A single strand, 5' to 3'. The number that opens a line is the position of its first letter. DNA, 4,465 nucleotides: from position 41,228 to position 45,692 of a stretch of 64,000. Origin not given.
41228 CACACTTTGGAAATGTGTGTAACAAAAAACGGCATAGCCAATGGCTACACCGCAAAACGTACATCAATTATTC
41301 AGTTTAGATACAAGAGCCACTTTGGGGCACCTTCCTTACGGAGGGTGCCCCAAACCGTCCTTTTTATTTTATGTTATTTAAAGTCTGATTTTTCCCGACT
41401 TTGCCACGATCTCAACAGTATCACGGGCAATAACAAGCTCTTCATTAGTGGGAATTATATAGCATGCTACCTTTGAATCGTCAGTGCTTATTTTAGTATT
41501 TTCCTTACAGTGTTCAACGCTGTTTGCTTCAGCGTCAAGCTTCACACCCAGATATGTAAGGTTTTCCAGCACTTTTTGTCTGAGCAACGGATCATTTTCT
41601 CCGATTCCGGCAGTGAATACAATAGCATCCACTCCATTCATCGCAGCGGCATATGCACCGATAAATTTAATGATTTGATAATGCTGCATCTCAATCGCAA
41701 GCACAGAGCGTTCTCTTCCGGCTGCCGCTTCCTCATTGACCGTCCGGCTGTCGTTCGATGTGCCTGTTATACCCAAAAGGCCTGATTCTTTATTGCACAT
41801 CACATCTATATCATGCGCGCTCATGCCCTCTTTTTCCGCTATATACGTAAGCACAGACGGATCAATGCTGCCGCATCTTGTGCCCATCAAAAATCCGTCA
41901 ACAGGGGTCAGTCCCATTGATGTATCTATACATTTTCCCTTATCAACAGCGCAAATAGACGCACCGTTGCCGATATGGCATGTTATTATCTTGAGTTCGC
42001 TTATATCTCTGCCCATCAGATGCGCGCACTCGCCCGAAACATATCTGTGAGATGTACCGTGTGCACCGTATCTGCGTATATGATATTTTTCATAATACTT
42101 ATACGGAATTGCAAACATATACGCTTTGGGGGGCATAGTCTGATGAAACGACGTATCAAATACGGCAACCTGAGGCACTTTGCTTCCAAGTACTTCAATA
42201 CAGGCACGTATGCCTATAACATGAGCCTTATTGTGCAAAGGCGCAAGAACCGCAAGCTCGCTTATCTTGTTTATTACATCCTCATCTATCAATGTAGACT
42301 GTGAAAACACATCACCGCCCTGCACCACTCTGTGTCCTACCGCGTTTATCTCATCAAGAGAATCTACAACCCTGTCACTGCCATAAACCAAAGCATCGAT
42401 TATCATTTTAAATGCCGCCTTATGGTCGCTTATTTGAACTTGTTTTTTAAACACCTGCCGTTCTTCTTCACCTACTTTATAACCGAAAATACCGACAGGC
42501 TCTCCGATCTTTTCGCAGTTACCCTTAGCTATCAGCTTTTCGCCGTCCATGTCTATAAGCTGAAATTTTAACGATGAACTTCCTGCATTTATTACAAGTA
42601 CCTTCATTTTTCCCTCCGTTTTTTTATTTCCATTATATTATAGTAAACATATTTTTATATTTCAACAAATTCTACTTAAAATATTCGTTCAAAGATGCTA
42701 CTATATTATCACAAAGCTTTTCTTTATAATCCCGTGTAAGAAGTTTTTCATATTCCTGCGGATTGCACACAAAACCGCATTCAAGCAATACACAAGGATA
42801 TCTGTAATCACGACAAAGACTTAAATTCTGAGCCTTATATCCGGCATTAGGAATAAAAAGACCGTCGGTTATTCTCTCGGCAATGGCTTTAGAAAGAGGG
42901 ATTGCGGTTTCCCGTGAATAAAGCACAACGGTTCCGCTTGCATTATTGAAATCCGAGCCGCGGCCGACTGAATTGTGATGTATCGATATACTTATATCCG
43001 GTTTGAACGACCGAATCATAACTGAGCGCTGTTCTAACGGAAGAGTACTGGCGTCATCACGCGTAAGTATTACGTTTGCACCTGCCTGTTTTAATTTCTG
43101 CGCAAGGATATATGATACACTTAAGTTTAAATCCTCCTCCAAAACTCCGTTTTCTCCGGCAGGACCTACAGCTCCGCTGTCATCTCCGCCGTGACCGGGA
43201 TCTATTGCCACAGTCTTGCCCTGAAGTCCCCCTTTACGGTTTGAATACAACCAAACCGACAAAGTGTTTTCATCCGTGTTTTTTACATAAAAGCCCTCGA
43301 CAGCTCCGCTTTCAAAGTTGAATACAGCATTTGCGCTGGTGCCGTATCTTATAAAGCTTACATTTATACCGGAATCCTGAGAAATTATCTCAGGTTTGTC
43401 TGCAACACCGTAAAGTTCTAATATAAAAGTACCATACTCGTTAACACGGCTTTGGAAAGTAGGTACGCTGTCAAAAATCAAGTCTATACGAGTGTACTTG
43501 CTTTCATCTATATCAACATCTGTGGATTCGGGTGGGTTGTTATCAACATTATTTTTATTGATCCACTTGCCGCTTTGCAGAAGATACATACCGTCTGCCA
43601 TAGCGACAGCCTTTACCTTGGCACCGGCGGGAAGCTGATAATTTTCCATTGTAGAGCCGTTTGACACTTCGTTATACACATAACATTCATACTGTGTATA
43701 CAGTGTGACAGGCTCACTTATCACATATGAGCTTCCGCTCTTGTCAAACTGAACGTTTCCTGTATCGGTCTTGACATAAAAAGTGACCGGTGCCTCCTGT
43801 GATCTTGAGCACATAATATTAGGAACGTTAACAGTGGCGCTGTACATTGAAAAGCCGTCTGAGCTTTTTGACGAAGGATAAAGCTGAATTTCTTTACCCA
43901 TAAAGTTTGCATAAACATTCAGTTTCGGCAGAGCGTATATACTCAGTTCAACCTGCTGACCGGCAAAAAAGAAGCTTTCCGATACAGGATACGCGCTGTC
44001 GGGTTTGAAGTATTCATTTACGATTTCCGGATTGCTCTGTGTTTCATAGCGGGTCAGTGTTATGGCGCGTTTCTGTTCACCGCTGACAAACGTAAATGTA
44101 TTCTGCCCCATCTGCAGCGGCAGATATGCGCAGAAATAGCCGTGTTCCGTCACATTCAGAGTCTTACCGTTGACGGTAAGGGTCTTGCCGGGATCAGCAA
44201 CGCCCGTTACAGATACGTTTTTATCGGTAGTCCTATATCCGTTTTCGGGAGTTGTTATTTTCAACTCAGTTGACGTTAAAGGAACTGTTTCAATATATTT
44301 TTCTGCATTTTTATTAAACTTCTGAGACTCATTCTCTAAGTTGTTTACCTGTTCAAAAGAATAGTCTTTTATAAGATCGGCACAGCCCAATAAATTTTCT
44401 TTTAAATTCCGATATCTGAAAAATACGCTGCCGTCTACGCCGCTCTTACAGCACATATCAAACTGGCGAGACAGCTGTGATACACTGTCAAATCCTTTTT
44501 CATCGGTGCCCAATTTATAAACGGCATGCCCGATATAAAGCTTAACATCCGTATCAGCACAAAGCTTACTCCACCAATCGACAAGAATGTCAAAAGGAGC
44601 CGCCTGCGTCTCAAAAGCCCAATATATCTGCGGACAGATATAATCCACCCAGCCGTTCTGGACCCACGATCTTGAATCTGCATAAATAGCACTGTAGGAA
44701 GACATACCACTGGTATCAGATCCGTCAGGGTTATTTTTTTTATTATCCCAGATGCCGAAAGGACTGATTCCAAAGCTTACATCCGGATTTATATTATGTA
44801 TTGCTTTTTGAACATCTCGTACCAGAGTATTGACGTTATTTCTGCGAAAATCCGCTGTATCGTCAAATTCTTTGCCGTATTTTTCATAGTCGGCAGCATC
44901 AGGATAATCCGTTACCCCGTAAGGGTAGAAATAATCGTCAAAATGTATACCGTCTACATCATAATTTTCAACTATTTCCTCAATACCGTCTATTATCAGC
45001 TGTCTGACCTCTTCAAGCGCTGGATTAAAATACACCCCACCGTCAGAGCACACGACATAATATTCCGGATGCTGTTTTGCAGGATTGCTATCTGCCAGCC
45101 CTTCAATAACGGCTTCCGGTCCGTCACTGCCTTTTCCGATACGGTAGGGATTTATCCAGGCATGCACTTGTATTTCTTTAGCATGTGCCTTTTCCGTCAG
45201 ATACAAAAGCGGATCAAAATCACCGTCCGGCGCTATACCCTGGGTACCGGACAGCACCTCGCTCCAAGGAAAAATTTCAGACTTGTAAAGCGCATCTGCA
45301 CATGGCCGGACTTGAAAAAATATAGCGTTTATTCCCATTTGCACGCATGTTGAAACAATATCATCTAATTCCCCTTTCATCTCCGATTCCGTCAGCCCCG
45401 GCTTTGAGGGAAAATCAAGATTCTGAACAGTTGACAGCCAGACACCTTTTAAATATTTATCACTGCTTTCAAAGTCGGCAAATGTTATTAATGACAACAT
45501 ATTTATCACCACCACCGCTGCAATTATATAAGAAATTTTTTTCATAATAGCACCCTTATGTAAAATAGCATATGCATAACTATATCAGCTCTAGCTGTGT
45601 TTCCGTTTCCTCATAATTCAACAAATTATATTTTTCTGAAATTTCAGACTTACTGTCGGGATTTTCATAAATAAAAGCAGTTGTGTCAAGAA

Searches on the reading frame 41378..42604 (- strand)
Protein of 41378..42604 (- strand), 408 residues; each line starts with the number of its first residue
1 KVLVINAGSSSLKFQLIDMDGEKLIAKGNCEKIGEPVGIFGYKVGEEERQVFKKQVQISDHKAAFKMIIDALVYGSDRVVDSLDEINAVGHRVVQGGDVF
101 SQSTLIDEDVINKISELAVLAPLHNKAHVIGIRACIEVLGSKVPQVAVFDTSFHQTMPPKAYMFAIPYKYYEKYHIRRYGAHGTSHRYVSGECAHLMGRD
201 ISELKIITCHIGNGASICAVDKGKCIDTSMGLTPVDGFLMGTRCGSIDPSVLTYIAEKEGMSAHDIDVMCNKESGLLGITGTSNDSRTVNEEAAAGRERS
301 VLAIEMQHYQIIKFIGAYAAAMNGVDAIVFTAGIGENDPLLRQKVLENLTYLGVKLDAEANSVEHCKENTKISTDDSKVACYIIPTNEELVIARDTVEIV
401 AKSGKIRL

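Call 34: search_protein_families(library=pfam, max_evalue=0.00001, proteins=[window:41378-42604:-])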
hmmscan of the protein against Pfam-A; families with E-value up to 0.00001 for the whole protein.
window:41378-42604:- (408 aa): 1 family
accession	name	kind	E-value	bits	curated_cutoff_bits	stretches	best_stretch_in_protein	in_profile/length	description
PF00871.23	Acetate_kinase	-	2.2e-148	494.6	22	1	1-394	1-392/392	Acetokinase family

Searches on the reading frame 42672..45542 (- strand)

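Call 34: search_protein_families(library=pfam, max_evalue=0.00001, proteins=[window:42672-45542:-])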
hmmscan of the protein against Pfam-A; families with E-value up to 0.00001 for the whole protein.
window:42672-45542:- (956 aa): 3 families
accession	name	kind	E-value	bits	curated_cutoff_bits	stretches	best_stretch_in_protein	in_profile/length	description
PF02638.21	GHL10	-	1.8e-67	228.1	27.9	1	31-347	2-302/311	Glycosyl hydrolase-like 10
PF01520.23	Amidase_3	-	3.2e-41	141.7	27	1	778-952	1-173/174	N-acetylmuramoyl-L-alanine amidase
PF09136.16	Glucodextran_B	-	2.5e-11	43.8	27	1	426-487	2-65/83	Glucodextranase, domain B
